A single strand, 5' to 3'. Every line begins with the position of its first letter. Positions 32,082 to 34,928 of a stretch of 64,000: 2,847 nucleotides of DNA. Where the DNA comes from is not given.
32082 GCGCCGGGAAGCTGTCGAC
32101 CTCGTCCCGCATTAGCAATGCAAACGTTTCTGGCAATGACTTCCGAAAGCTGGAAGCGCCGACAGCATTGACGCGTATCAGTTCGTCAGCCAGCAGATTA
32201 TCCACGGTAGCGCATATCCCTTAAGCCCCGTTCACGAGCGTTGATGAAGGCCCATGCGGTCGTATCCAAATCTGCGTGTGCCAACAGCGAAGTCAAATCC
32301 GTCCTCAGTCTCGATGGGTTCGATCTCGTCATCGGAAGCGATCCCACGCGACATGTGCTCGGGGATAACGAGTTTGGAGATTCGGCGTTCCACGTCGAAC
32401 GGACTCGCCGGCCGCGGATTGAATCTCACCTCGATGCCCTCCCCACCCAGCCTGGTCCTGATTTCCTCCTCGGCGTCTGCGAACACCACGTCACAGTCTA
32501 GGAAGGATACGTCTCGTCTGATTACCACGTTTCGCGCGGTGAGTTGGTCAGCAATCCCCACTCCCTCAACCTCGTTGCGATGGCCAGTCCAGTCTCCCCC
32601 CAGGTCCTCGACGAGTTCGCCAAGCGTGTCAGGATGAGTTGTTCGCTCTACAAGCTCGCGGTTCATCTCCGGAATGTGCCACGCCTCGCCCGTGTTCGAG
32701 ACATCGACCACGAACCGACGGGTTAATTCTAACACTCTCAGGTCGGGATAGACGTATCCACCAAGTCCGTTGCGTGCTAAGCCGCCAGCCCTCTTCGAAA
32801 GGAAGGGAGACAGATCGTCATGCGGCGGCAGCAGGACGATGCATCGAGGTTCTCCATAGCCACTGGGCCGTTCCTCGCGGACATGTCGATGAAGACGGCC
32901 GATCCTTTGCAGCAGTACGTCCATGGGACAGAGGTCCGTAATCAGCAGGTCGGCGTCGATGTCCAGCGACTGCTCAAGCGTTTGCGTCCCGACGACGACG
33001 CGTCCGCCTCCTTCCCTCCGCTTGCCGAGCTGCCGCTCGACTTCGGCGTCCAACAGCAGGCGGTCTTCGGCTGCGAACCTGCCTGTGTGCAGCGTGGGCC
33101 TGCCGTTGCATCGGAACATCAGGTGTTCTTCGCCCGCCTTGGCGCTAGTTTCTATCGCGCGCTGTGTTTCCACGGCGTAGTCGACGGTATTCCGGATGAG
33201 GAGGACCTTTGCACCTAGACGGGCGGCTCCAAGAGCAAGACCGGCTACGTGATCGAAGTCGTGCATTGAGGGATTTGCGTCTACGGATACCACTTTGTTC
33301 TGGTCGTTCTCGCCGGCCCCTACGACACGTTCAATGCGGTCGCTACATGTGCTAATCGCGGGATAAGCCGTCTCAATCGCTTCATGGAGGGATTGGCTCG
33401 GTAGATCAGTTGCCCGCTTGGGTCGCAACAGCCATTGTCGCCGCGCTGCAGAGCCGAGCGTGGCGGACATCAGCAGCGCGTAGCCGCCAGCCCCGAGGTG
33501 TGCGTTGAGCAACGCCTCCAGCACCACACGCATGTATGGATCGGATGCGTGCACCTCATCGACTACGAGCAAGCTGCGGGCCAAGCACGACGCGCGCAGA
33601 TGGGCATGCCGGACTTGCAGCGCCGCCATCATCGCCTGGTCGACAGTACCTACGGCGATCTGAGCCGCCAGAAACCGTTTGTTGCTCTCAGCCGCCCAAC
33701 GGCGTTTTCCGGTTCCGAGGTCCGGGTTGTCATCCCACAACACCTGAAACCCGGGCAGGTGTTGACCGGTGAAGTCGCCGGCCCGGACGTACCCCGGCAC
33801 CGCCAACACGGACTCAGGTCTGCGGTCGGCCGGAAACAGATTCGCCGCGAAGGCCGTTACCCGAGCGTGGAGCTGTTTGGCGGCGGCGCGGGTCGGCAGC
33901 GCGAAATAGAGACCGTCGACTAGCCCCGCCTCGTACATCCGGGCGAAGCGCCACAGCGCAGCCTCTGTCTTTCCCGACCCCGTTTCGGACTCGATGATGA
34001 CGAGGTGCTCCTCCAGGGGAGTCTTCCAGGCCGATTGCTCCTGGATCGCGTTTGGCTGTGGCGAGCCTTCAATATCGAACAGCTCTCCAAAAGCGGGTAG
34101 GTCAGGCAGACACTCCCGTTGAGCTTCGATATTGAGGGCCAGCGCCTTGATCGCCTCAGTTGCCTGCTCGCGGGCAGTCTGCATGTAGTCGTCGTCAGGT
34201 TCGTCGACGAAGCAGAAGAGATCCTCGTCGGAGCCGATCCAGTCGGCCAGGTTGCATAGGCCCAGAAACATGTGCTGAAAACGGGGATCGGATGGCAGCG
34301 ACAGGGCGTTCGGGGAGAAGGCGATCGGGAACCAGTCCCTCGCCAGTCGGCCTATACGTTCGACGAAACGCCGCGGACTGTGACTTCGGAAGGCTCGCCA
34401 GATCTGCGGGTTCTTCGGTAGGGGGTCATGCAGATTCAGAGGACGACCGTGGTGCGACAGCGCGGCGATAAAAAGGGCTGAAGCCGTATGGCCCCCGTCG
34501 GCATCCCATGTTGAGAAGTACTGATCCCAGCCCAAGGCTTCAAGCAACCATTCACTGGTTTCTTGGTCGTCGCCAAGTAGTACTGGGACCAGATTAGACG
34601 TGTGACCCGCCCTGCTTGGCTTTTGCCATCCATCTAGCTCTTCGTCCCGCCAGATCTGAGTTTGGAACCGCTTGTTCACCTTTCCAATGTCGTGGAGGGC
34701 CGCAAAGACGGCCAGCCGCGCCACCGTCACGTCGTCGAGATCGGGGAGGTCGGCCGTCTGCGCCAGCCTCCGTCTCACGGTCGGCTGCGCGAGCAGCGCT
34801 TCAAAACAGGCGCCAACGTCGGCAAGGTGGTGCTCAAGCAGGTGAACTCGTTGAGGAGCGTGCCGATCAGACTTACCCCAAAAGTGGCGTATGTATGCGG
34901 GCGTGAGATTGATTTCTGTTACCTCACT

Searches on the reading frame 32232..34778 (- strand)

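Call 54: search_protein_families(library=pfam, proteins=[window:32232-34778:-], max_evalue=0.001)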
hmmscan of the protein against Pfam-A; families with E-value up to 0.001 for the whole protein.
window:32232-34778:- (848 aa): 5 families
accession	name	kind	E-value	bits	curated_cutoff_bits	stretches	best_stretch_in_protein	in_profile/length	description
PF22590.2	Cas3-like_C_2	-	6.7e-27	94.3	27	1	522-633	2-105/106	CRISPR-associated nuclease/helicase Cas3, C-terminal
PF18019.7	Cas3_HD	-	6.2e-20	72.5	23.1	1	8-188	45-207/207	Cas3, HD domain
PF00270.35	DEAD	-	1.3e-09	38.4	26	1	245-312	3-70/167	DEAD/DEAH box helicase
PF04851.21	ResIII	-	0.00021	21.7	22.5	0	252-414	20-139/164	Type III restriction enzyme, res subunit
PF13245.12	AAA_19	-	0.00034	21.2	25.1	1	249-425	3-116/134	AAA domain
